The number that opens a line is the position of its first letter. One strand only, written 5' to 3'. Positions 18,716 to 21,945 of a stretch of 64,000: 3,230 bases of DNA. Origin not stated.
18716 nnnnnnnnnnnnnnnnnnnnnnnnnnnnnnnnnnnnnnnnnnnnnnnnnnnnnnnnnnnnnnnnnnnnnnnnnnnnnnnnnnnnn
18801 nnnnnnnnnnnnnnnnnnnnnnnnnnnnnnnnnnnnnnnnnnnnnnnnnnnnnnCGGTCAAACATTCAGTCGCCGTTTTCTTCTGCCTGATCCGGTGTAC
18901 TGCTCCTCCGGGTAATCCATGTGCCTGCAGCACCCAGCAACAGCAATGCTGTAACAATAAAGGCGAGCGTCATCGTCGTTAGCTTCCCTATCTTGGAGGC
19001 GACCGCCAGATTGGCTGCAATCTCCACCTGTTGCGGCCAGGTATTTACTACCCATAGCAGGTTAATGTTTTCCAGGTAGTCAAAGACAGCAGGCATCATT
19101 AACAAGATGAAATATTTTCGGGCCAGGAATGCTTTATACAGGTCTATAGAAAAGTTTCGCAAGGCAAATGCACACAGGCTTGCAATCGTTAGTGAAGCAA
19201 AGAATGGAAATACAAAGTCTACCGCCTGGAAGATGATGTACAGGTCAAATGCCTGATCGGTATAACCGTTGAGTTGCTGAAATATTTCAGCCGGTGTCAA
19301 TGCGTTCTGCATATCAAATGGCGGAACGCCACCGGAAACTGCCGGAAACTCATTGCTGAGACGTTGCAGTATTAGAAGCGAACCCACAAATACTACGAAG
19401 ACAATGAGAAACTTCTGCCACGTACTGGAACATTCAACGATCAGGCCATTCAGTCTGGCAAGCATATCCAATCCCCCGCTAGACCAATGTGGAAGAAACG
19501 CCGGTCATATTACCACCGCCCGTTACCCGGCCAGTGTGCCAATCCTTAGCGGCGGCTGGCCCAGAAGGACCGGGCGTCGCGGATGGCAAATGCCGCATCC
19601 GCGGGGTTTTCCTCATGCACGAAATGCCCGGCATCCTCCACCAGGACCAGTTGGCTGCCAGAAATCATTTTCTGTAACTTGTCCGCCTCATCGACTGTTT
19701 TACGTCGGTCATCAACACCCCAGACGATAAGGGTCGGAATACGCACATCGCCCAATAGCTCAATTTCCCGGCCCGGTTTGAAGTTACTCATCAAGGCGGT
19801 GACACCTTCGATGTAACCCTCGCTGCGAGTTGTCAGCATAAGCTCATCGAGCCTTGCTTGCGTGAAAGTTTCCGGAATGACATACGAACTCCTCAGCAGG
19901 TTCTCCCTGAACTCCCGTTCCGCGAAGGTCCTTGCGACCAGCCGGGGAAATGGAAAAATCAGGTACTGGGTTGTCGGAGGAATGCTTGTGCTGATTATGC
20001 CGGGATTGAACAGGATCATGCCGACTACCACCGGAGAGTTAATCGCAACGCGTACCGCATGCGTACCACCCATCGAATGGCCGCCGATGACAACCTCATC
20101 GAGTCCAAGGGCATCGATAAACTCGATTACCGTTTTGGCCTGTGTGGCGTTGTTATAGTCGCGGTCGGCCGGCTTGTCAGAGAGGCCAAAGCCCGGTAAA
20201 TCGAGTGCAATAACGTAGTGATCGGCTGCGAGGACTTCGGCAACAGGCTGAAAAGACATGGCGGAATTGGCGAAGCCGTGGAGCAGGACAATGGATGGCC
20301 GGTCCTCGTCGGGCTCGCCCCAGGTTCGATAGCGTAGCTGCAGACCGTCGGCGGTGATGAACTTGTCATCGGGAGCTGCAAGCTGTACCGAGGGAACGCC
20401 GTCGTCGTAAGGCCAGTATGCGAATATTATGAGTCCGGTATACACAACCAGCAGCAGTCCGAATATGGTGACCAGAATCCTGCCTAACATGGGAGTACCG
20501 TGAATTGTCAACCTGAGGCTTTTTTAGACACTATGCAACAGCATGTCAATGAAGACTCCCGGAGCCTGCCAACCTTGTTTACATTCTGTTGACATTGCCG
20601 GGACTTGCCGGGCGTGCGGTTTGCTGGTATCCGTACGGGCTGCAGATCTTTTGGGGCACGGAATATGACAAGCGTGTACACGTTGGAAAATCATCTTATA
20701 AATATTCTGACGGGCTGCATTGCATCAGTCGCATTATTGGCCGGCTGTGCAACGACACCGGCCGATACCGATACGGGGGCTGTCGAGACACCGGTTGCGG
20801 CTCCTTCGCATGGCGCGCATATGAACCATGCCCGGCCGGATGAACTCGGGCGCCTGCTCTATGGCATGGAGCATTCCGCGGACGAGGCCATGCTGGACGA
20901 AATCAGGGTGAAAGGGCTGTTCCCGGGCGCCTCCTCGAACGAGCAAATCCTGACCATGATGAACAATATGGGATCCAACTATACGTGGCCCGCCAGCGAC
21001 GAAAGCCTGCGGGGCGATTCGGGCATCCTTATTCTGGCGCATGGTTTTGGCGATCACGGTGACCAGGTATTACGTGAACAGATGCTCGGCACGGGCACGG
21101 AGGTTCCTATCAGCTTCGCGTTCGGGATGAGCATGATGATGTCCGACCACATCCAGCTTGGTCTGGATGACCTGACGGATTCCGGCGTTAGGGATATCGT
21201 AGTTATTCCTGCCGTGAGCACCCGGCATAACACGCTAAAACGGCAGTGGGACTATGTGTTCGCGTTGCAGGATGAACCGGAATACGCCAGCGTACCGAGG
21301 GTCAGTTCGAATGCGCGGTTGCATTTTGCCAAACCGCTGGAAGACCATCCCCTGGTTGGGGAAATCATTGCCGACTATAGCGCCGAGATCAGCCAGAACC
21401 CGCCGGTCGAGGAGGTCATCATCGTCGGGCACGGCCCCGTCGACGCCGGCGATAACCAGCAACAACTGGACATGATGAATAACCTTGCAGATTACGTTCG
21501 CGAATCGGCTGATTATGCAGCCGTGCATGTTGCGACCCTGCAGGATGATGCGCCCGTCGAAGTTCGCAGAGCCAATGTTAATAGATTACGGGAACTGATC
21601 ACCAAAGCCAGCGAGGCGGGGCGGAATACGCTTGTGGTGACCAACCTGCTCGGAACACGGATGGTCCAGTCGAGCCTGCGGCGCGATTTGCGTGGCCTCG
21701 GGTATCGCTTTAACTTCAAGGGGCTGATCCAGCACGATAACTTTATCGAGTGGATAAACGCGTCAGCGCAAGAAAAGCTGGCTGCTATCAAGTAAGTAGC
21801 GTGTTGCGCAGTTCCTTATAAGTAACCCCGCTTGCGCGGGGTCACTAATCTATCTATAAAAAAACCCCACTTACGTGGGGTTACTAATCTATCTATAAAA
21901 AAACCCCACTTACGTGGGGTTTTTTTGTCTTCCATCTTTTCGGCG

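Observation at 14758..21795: Mirrored duplicated module: TM-anchored alpha/beta-hydrolase divergent from an exported CbiX-like protein, one copy extended by an MFP-less HrtBA-like ABC pump (candidate periplasmic tetrapyrrole/metal handling system)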

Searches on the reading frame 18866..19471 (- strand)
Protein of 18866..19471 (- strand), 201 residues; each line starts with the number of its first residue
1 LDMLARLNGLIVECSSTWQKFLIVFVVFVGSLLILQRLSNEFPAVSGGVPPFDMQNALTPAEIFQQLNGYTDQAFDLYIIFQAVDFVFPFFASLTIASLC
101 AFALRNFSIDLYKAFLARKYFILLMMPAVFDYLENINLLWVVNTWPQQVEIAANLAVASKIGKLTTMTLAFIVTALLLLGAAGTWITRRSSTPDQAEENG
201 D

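Call 3: search_protein_families(library=pfam, proteins=[window:18866-19471:-], max_evalue=0.01)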
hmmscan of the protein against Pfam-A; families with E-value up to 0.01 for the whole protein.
window:18866-19471:- (201 aa): 0 families

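Call 6: search_protein_families(library=pfam, proteins=[window:18866-19471:-], max_evalue=10)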
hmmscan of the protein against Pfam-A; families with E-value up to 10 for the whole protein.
window:18866-19471:- (201 aa): 0 families

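Call 7: search_protein_families(library=ncbifam, proteins=[window:18866-19471:-], max_evalue=0.1)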
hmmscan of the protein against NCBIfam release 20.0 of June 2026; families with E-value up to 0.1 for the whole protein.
window:18866-19471:- (201 aa): 2 families
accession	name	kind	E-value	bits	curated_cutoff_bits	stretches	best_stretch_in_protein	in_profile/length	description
NF040681.2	GPS-CTERM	domain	0.034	14.3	28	1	172-190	9-27/28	GPS-CTERM domain-containing protein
NF058571.1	GVDTG_CTERM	domain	0.054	13.8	29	1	165-189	19-43/44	GVDTG sorting domain-containing protein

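Call 71: find_homologous_proteins(query=window:18866-19471:-, max_evalue=0.001)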
Query window:18866-19471:- (201 aa): 59 proteins with E <= 0.001 among 348 candidates.
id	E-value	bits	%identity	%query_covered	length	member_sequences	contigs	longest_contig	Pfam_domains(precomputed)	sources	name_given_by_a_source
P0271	5.5e-124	429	100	99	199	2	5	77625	-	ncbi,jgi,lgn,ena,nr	ncbi:MAG: hypothetical protein QF790_03475 [Gammaproteobacteria bacterium]|jgi:hypothetical protein|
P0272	2.5e-93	329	76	99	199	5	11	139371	-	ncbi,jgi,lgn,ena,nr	ncbi:MAG: hypothetical protein QF789_05425 [Gammaproteobacteria bacterium]|jgi:hypothetical protein|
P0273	1.2e-86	308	72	98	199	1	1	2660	-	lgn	-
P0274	3.6e-76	273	62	98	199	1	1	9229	-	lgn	-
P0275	4.2e-74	267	66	93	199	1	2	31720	-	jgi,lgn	jgi:hypothetical protein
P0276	8.5e-66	240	57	93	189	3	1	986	-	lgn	-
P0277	5.2e-65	237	56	93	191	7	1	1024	-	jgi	-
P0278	5.7e-65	237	57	94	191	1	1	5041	-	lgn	-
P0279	2.3e-64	235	56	93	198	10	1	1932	-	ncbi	-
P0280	1.1e-62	229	57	93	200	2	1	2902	-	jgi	jgi:hypothetical protein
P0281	7.5e-59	217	51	96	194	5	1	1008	-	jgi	jgi:hypothetical protein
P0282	1.4e-58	216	53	95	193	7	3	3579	-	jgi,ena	jgi:hypothetical protein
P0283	6.9e-55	204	54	94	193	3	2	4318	-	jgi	jgi:hypothetical protein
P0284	1.1e-54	203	51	94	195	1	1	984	-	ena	-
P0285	2.6e-54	202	51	94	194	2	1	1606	-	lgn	-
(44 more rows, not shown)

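Call 74: find_encoding_contigs(protein=P0271, flank=10000, max_places=4)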
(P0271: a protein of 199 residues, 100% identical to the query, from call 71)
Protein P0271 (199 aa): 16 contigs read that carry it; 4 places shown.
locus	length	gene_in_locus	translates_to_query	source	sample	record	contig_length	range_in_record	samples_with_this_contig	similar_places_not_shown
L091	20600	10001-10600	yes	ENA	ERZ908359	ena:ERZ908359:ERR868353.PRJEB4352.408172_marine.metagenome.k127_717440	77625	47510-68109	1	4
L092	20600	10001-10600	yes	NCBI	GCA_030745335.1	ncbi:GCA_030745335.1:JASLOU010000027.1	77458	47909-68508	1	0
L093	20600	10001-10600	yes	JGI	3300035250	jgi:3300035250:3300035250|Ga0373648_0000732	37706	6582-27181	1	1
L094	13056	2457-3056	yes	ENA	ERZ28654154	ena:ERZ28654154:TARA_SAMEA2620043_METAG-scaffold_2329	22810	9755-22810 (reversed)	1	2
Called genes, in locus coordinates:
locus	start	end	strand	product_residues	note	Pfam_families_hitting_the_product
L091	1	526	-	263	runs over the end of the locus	PF01790:LGT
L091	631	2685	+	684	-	PF03190:Thioredox_DsbH, PF13899:Thioredoxin_7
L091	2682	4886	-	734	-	PF20256:MoCoBD_2, PF02738:MoCoBD_1, PF20256:MoCoBD_2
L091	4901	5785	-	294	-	PF08894:DUF1838 (faint)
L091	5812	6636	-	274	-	PF00106:adh_short, PF08659:KR (weak), PF13561:adh_short_C2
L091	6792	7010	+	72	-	PF04102:SlyX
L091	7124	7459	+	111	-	-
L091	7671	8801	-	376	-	-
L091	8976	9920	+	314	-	PF00561:Abhydrolase_1, PF12146:Hydrolase_4, PF12697:Abhydrolase_6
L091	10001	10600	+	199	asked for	-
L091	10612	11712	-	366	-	-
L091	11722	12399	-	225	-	PF00005:ABC_tran, PF02463:SMC_N (faint), PF13304:AAA_21 (faint)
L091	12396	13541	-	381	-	PF02687:FtsX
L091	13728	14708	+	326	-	PF00561:Abhydrolase_1, PF12146:Hydrolase_4, PF12697:Abhydrolase_6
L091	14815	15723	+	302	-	PF00561:Abhydrolase_1, PF12146:Hydrolase_4 (weak), PF12697:Abhydrolase_6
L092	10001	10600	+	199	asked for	-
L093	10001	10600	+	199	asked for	-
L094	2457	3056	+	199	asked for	-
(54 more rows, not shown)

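Call 77: predict_structure(alignment_id=A2)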
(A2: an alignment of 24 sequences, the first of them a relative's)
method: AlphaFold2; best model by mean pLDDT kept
length: 199 residues; sequences in the alignment: 24
mean_pLDDT: 94.2   pTM: 0.85
mean pLDDT of the five models: 94.2, 94.1, 93.8, 93.5, 93.2
residues with pLDDT >= 90: 184; 70-90: 5; 50-70: 9; < 50: 1
segments of 3 or more residues with pLDDT < 50: none
pLDDT, mean of each block of 10 residues (from residue 1): 95 97 97 97 96 95 96 96 96 98 97 97 97 97 95 98 97 97 89 54
secondary structure, 60 per line:
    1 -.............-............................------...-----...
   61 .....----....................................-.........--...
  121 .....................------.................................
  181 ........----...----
elements in order: H2-14 H16-43 H58-65 H70-105 H107-115 H118-141 H148-188

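Call 80: fold_search(model_id=the predicted structure, library=pdb)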
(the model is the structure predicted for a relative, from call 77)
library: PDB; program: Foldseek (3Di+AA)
matches with E <= 10: 554; with E <= 0.001: 0
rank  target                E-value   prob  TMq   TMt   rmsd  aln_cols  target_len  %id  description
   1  8xqp_R                2.0e-01  0.82  0.36  0.27  15.7       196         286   14  Structure of human class T GPCR TAS2R14-Gustducin complex with Aristolochic acid A. (released 2024-07-10)
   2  2elb                  2.7e-01  0.44  0.28  0.17  29.2       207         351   15  Crystal Structure of the BAR-PH domain of human APPL1 (released 2007-05-29)
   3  8s2t_R                4.7e-01  0.28  0.30  0.23  15.0       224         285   16  Cryo-EM structure of cell-free synthesized Human beta-1 adrenergic receptor cotranslationally inserted into a lipidic  (released 2025-05-21)
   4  8rql_R                4.9e-01  0.85  0.43  0.34   9.8       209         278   16  TAS2R14 receptor bound to flufenamic acid and gustducin (released 2024-11-27)
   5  8vy7_R                5.4e-01  0.47  0.34  0.27  15.2       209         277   13  CryoEM structure of Gi-coupled TAS2R14 with cholesterol and an intracellular tastant (released 2024-04-03)
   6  9jih_A                6.2e-01  0.33  0.28  0.23  29.9       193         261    9  Crystal structure of BAR domain of ACAP4 (released 2026-01-14)
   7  9jih_B                6.5e-01  0.47  0.33  0.26  29.5       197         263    8  Crystal structure of BAR domain of ACAP4 (released 2026-01-14)
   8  6xmj_Q                6.5e-01  0.21  0.23  0.22  11.3       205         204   11  Human 20S proteasome bound to an engineered 11S (PA26) activator (released 2020-07-22)
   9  2cmr_A                6.5e-01  0.15  0.21  0.22  21.8       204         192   10  Crystal structure of the HIV-1 neutralizing antibody D5 Fab bound to the gp41 inner-core mimetic 5-helix (released 2006-10-16)
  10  2xra_A                7.1e-01  0.47  0.36  0.36  13.2       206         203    9  crystal structure of the HK20 Fab in complex with a gp41 mimetic 5- Helix (released 2010-12-15)
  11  2z0o                  7.1e-01  0.25  0.27  0.17  30.0       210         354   11  Crystal structure of APPL1-BAR-PH domain (released 2008-05-13)
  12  7wuw_C                7.5e-01  0.35  0.25  0.17   7.8       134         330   14  Crystal structure of AziU3/U2 from Streptomyces sahachiroi (released 2022-09-07)
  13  4jrz                  8.2e-01  0.51  0.30  0.36   9.2       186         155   14  Human LTC4 synthase in complex with product analogs - implications for enzyme catalysis (released 2014-01-01)
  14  8r5s_G                8.2e-01  0.33  0.30  0.27  19.4       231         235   10  t113 - De-novo designed soluble homotetramer (released 2024-11-27)
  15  7vvj_R                8.6e-01  0.28  0.30  0.19  15.4       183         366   15  PTHrP-bound human PTH1R in complex with Gs (released 2022-08-03)
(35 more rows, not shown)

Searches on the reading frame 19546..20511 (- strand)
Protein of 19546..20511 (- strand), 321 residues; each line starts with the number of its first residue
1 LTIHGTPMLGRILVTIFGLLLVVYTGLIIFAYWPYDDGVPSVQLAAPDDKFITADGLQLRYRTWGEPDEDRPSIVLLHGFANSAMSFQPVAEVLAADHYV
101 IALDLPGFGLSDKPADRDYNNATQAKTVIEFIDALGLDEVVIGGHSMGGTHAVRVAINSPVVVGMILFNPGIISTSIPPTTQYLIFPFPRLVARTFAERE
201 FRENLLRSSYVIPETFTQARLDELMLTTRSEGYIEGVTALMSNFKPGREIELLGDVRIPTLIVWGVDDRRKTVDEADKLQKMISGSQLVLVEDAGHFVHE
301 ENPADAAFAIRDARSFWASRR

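Call 3: search_protein_families(library=pfam, proteins=[window:19546-20511:-], max_evalue=0.01)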
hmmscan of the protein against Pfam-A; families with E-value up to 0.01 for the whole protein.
window:19546-20511:- (321 aa): 7 families
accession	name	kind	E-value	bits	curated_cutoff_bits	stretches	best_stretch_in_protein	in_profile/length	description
PF00561.26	Abhydrolase_1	-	1.2e-28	100.9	25.8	1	72-303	1-245/245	alpha/beta hydrolase fold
PF12697.13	Abhydrolase_6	-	3e-28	100.4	26.3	1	74-306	1-213/217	Alpha/beta hydrolase family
PF12146.15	Hydrolase_4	-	9.6e-17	61.5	27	1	70-301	3-237/239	Serine aminopeptidase, S33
PF12695.13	Abhydrolase_5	-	3.2e-05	24.2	27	1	75-168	3-87/164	Alpha/beta hydrolase family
PF06342.18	DUF1057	-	5e-05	22.9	21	1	74-170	38-135/297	Alpha/beta hydrolase of unknown function (DUF1057)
PF20408.4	Abhydrolase_11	-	0.00041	20.6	27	0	123-168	62-105/193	Alpha/beta hydrolase domain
PF05728.18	UPF0227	-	0.0063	16.9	21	1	74-172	2-91/187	Uncharacterised protein family (UPF0227)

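Call 7: search_protein_families(library=ncbifam, proteins=[window:19546-20511:-], max_evalue=0.1)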
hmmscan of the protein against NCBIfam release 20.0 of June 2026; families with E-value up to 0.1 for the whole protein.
window:19546-20511:- (321 aa): 40 families (the best 25 are shown)
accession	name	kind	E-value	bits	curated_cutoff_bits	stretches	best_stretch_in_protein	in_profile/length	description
NF011457.0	PRK14875.1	equivalog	9.4e-28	97.2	307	1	45-311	108-366/372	acetoin dehydrogenase dihydrolipoyllysine-residue acetyltransferase subunit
NF045632.1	hydroxlase_HsaD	equivalog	1.4e-25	89.8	400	1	50-302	15-276/290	4,5:9,10-diseco-3-hydroxy-5,9,17-trioxoandrosta-1(10),2-diene-4-oate hydrolase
NF051488.1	bifunc_PcaDC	exception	5.1e-25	88.4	390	2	61-164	4-104/375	bifunctional 3-oxoadipate enol-lactonase/4-carboxymuconolactone decarboxylase PcaDC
TIGR03056.1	bchO_mg_che_rel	equivalog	1.3e-24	86.7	172.55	1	53-310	12-273/278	alpha/beta fold hydrolase BchO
TIGR03695.1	menH_SHCHC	equivalog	6.3e-22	78.2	208.55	2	71-166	2-99/252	2-succinyl-6-hydroxy-2,4-cyclohexadiene-1-carboxylate synthase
TIGR02427.1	protocat_pcaD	equivalog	2.9e-21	76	255.85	2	59-165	2-106/251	3-oxoadipate enol-lactonase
NF051487.1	bifunc_PcaCD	exception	1.7e-19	70.2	430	1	59-310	158-407/413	bifunctional 4-carboxymuconolactone decarboxylase/3-oxoadipate enol-lactonase PcaCD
NF002873.0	PRK03204.1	equivalog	1.7e-17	63.7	466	2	69-169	32-133/286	haloalkane dehalogenase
NF002938.0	PRK03592.1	equivalog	3e-17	62.9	241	1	49-173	12-131/298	haloalkane dehalogenase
NF050089.1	i_nPHAscl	equivalog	1.9e-16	60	300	1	58-165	8-111/288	intracellular short-chain-length polyhydroxyalkanoate depolymerase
NF002043.0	PRK00870.1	subfamily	1.3e-15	57.6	265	1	55-176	30-154/302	haloalkane dehalogenase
NF004514.1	PRK05855.1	equivalog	8.4e-15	54.3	455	1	51-150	4-103/578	SDR family oxidoreductase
TIGR03343.1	biphenyl_bphD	equivalog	1.1e-14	54.3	462.15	1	73-302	32-268/282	2-hydroxy-6-oxo-6-phenylhexa-2,4-dienoate hydrolase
NF052610.1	macro_16_ester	equivalog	2.1e-13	50.2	420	1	49-303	3-269/281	alpha/beta fold macrolide esterase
TIGR01250.1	pro_imino_pep_2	subfamily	2.5e-13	50.2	167.65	2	50-160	5-118/288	proline iminopeptidase-family hydrolase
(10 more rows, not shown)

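Call 46: search_solved_structures(query=window:19546-20511:-, max_evalue=1e-12)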
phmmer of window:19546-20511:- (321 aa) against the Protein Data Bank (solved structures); distinct sequences matched with E-value up to 1e-12: 32.
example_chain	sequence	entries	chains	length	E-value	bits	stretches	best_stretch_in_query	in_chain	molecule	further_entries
6i8w_A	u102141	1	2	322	2.5e-22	82.5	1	19-307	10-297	Alpha/beta fold hydrolase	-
5jzb_A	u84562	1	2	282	2.4e-20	76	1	55-301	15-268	4,5:9,10-diseco-3-hydroxy-5,9,17-trioxoandrosta-1(10),2-diene-4-oate hydrolase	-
5jz9_A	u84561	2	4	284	2.4e-20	76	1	55-301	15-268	4,5:9,10-diseco-3-hydroxy-5,9,17-trioxoandrosta-1(10),2-diene-4-oate hydrolase | 2-hydroxy-6-oxo-6-phenylhexa-2,4-dienoate hydrolase BphD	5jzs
7zjt_A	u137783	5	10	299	2.8e-20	75.8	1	55-301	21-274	4,5:9,10-diseco-3-hydroxy-5,9,17-trioxoandrosta-1(10),2-diene-4-oate hydrolase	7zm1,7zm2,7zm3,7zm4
2vf2_A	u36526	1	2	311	3.2e-20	75.6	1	55-301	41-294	2-HYDROXY-6-OXO-6-PHENYLHEXA-2,4-DIENOATE HYDROLASE BPHD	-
2wud_A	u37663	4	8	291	6.7e-20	74.5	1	55-301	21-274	2-HYDROXY-6-OXO-6-PHENYLHEXA-2,4-DIENOATE HYDROLASE BPHD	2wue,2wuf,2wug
4opm_A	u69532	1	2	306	1e-19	73.9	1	68-297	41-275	Lipase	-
8ckp_D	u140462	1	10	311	1.8e-19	73.1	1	59-312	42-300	Alpha/beta fold hydrolase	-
8ooh_A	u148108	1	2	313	4.1e-19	72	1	59-312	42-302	Alpha/beta fold hydrolase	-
7jqz_A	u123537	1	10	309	1.7e-18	70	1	49-312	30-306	Alpha/beta hydrolase fold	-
27ct_A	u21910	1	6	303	3.7e-18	68.8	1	49-307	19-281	RPA1511_2297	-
21dl_A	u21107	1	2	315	5.3e-17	65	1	49-308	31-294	RPA1511_5221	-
1j1i_A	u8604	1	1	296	1.7e-16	63.4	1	48-309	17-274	meta cleavage compound hydrolase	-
4ns4_A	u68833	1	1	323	2.3e-16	63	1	73-307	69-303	Alpha/beta hydrolase fold protein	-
5egn_A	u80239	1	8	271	5e-16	61.8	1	53-306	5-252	Esterase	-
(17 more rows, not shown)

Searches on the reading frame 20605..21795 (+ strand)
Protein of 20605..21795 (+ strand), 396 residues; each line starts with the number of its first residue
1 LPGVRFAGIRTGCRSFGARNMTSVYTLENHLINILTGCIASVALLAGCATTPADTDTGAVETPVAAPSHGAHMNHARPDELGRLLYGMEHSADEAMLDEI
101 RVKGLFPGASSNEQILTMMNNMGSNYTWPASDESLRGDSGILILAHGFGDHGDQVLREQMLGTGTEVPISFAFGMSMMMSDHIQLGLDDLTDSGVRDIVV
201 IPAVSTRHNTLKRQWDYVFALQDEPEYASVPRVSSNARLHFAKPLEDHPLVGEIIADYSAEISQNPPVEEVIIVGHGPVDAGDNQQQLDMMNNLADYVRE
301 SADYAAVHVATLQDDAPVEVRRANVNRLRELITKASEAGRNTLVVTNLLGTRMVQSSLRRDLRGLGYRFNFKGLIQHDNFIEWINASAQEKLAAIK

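Call 3: search_protein_families(library=pfam, proteins=[window:20605-21795:+], max_evalue=0.01)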
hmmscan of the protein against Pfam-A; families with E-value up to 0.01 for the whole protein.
window:20605-21795:+ (396 aa): 0 families

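Call 6: search_protein_families(library=pfam, proteins=[window:20605-21795:+], max_evalue=10)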
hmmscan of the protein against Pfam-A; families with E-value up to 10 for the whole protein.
window:20605-21795:+ (396 aa): 2 families
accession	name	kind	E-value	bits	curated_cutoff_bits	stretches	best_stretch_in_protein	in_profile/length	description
PF01903.22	CbiX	-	0.013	16.2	22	1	180-256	37-105/106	CbiX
PF04363.17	DUF496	-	0.16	12.6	23.2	1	283-308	30-55/93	Protein of unknown function (DUF496)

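Call 7: search_protein_families(library=ncbifam, proteins=[window:20605-21795:+], max_evalue=0.1)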
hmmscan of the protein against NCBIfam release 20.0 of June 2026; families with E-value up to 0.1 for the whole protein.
window:20605-21795:+ (396 aa): 3 families
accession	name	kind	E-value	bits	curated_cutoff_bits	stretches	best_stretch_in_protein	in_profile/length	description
NF033198.0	F430_CfbA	equivalog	7.2e-06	26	120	1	140-257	1-118/122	sirohydrochlorin nickelochelatase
NF002672.0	PRK02395.1-4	subfamily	1.1e-05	24.4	435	1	230-324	110-203/486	hypothetical protein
NF002090.2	PRK00923.1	subfamily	0.0011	19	120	0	171-258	35-125/129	sirohydrochlorin nickelochelatase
